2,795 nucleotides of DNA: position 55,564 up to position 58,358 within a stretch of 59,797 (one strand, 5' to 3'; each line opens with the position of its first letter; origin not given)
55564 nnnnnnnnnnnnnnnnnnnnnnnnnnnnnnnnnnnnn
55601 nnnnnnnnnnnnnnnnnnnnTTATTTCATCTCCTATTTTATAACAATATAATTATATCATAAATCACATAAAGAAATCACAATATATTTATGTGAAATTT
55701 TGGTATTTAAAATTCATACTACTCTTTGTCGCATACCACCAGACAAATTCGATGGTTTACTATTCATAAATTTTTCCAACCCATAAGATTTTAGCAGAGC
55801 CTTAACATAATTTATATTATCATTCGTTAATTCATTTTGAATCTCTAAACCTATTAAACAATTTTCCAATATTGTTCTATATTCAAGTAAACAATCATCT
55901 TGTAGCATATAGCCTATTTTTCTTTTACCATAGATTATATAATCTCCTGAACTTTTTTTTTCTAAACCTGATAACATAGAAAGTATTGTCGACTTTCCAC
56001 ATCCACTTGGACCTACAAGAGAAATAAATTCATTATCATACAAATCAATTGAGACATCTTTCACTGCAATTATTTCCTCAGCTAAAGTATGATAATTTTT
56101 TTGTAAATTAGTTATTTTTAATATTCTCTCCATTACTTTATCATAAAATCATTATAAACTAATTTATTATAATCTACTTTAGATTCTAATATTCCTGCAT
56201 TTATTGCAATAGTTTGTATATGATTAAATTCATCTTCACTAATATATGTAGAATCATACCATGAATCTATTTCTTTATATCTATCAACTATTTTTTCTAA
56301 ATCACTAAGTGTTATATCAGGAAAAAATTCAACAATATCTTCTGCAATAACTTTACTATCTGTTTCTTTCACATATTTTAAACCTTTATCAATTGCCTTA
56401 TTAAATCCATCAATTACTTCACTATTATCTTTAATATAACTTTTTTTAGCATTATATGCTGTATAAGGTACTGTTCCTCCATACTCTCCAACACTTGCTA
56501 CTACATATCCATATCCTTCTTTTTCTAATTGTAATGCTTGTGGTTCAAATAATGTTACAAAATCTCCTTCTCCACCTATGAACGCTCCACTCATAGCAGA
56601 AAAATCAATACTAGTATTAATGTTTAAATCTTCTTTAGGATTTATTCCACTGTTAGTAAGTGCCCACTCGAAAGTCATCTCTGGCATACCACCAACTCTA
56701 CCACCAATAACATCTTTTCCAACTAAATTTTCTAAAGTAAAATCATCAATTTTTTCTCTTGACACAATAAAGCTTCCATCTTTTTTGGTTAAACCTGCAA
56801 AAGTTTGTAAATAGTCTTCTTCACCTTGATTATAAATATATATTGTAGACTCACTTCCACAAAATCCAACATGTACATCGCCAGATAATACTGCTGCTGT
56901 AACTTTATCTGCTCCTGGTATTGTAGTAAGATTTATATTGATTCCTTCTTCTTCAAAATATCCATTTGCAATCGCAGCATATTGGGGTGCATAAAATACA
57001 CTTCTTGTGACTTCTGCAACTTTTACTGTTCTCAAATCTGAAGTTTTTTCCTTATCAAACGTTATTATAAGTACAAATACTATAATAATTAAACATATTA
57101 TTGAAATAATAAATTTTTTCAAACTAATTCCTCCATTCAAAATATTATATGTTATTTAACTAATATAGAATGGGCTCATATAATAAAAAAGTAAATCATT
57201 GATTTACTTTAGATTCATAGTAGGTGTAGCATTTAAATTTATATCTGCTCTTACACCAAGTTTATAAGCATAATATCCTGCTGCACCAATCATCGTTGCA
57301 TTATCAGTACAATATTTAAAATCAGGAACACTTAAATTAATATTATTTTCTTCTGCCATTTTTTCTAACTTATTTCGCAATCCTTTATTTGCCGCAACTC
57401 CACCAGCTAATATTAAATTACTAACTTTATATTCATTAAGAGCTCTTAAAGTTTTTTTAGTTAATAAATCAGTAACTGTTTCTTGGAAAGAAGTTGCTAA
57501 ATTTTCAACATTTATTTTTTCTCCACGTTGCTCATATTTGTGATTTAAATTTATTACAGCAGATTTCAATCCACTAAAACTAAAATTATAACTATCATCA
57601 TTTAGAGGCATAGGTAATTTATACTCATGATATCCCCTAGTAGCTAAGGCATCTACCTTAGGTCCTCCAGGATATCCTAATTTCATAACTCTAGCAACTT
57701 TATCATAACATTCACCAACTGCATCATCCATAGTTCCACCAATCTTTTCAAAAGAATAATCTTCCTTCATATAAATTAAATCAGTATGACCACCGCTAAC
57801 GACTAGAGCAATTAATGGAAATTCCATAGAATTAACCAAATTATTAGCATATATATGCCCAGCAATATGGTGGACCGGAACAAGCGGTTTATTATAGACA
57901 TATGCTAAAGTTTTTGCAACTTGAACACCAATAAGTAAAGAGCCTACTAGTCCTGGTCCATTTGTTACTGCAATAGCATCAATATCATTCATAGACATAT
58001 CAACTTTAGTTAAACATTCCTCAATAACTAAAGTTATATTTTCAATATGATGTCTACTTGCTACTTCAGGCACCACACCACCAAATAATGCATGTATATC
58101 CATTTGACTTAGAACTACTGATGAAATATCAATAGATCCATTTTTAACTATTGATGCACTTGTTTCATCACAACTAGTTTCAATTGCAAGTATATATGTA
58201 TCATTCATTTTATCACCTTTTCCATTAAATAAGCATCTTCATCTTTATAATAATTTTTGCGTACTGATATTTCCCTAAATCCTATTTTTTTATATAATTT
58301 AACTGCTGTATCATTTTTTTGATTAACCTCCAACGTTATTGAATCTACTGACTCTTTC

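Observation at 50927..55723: Serine-recombinase element integrated precisely inside an ABC ATPase gene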

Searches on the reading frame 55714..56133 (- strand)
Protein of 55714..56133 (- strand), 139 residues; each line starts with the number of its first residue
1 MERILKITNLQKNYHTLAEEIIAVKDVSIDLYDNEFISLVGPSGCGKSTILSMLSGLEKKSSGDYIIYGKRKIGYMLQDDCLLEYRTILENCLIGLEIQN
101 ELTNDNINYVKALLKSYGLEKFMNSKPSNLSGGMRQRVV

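Call 5: search_protein_families(library=pfam, proteins=[window:55714-56133:-], max_evalue=0.01)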
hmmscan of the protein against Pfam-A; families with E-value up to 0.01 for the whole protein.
window:55714-56133:- (139 aa): 7 families
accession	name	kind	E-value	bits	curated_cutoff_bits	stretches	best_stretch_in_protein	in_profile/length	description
PF00005.33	ABC_tran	-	3.1e-19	70.4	25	1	24-138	1-117/137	ABC transporter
PF13175.12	AAA_15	-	0.00027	21.1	32.1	1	24-125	14-106/374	AAA ATPase domain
PF03193.22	RsgA_GTPase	-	0.0011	19.2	30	1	24-58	97-130/174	RsgA GTPase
PF13401.12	AAA_22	-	0.0013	19.5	27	1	34-96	5-58/130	AAA domain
PF13476.12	AAA_23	-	0.0023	19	27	1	25-53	11-38/201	AAA domain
PF03215.21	Rad17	-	0.0026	18.2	23.8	1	35-56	46-67/186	Rad17 P-loop domain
PF13555.12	AAA_29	-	0.0065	16.6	27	0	29-51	17-39/61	P-loop containing region of AAA domain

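Call 57: find_homologous_proteins(query=window:55714-56133:-, max_evalue=1e-25)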
Query window:55714-56133:- (139 aa): 2317 proteins with E <= 1e-25 among 4282 candidates; the best 120 are listed.
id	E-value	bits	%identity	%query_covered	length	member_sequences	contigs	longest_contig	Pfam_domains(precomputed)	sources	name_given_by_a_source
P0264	6.4e-84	296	100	100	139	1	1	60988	PF00005.34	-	-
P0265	1.5e-51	192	63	99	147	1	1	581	PF00005.34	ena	-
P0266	5.2e-50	187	66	96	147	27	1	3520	PF00005.34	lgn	-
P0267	1.4e-49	185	64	100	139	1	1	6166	PF00005.34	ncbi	-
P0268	1.7e-49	185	65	98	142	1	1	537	PF00005.34,PF13476.13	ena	-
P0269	1.9e-49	185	61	99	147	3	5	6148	PF00005.34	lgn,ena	-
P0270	1.9e-49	185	66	98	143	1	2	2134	PF00005.34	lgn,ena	-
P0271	1.9e-49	185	64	100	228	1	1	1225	PF00005.34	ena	-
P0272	2.0e-49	185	66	98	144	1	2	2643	PF00005.34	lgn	-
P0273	2.6e-49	184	65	100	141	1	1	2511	PF00005.34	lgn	-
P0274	2.6e-49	184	66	98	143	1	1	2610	PF00005.34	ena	-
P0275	2.9e-49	184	60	99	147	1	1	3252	PF00005.34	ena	-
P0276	3.2e-49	184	64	99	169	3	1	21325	PF00005.34,PF01637.25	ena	-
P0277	3.9e-49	184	65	98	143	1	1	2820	PF00005.34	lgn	-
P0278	4.3e-49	184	64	98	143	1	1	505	PF00005.34,PF13476.13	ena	-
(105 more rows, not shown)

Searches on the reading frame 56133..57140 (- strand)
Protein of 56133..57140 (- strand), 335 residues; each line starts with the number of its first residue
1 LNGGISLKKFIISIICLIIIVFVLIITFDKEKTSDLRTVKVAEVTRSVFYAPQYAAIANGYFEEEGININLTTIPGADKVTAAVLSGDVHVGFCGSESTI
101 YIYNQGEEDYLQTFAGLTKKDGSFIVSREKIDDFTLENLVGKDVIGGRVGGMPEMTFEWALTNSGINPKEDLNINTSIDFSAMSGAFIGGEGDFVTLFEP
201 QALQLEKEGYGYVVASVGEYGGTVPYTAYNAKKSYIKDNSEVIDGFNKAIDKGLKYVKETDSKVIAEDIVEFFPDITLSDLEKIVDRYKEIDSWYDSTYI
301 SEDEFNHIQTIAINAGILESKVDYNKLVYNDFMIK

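Call 5: search_protein_families(library=pfam, proteins=[window:56133-57140:-], max_evalue=0.01)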
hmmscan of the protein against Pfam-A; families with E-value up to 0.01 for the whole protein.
window:56133-57140:- (335 aa): 2 families
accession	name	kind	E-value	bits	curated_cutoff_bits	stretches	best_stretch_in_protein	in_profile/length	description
PF09084.16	NMT1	-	3.3e-20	73.4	20.5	1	51-259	5-211/216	NMT1/THI5 like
PF13379.11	NMT1_2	-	2.7e-10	40.9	24.7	1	48-262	16-243/252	NMT1-like family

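Call 24: search_protein_families(library=ncbifam, proteins=[window:56133-57140:-], max_evalue=0.00001)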
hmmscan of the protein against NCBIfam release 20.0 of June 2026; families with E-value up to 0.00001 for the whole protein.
window:56133-57140:- (335 aa): 3 families
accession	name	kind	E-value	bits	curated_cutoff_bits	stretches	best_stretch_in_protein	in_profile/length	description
TIGR01728.1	SsuA_fam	subfamily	3.5e-12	46.1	163.5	1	58-332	19-288/290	aliphatic sulfonate ABC transporter substrate-binding protein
TIGR01729.1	taurine_ABC_bnd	equivalog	6.1e-07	29.1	304.25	1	51-287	10-244/300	taurine ABC transporter substrate-binding protein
NF040735.1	SBP_SaoX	equivalog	2e-06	27.1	300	1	57-260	22-221/330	ABC transporter substrate-binding subunit SaoX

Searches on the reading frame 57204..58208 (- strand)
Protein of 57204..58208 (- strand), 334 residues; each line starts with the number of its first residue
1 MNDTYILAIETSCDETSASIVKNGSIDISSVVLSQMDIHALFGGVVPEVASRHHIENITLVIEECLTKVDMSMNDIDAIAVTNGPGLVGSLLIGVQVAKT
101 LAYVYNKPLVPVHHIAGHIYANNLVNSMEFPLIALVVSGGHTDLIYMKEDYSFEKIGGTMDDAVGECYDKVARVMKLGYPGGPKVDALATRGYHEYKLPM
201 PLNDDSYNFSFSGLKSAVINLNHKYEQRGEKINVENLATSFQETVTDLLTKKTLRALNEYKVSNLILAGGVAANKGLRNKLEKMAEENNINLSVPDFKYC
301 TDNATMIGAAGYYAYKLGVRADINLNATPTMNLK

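Call 16: find_encoding_contigs(protein=window:57204-58208:-, flank=10000, max_places=10)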
Protein window:57204-58208:- (334 aa): no gene with exactly this product is on record in the collection.
